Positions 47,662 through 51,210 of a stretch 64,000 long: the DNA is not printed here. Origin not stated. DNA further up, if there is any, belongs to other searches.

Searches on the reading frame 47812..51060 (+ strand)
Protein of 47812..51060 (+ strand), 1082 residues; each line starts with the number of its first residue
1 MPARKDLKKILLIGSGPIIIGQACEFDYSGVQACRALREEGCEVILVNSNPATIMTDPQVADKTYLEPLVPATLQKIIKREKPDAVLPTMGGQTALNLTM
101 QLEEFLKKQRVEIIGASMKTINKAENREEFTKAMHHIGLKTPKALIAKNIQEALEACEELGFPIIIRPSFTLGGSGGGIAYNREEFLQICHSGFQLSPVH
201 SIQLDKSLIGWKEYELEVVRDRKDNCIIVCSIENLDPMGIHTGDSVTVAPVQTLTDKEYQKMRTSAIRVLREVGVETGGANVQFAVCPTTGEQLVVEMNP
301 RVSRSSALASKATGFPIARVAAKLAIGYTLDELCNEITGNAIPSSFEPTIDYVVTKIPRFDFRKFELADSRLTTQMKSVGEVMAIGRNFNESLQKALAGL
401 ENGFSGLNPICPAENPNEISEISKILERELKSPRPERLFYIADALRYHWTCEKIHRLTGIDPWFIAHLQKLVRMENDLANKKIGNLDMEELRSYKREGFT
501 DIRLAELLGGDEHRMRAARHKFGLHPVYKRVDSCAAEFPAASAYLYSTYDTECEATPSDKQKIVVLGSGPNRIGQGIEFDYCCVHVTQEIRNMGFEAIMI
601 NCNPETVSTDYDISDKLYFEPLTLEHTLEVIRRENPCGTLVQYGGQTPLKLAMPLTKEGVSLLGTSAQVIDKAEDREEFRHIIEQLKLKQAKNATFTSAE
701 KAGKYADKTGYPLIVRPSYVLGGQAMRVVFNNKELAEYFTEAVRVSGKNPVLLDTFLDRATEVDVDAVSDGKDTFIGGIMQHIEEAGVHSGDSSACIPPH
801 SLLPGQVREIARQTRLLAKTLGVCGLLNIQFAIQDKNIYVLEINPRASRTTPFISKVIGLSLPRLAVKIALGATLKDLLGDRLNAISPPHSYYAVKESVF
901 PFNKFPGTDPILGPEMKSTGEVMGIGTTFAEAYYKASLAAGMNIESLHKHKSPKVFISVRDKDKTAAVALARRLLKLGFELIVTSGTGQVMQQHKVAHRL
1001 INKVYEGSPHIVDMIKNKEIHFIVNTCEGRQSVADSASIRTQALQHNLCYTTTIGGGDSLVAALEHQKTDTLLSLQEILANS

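Call 66: search_protein_families(library=pfam, proteins=[window:47812-51060:+], max_evalue=0.01)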
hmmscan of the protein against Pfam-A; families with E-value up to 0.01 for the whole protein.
window:47812-51060:+ (1082 aa): 10 families
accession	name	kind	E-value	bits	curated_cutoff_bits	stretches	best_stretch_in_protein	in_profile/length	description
PF02786.22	CPSase_L_D2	-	5e-106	353.4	19.8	2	127-332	2-210/211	Carbamoyl-phosphate synthase L chain, ATP binding domain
PF25596.1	CPSase_L_D1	-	1.1e-95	316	27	2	7-122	2-117/118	Carbamoyl phosphate synthase preATP-grasp domain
PF02787.25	CPSase_L_D3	-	3.1e-26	91.6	26.6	1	429-507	2-79/80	Carbamoyl-phosphate synthetase large chain, oligomerisation domain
PF02142.27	MGS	-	3e-18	66.2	24.1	1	967-1052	2-94/94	MGS-like domain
PF02222.28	ATP-grasp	-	2.3e-12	47.4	27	1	682-847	2-163/179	ATP-grasp domain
PF02655.19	ATP-grasp_3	-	1.2e-11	45.4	23.2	1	706-847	27-157/160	ATP-grasp domain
PF01071.24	GARS_A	-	4e-09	37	27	1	680-846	7-188/194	Phosphoribosylglycinamide synthetase, ATP-grasp (A) domain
PF07478.18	Dala_Dala_lig_C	-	5.1e-09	36.4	24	1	697-845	23-174/204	D-ala D-ala ligase C-terminus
PF15632.11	ATPgrasp_Ter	-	3.5e-08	33.7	29.1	1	809-873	48-111/131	ATP-grasp in the biosynthetic pathway with Ter operon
PF13549.11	ATP-grasp_5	-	0.0014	18.4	27.6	0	128-166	13-51/221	ATP-grasp domain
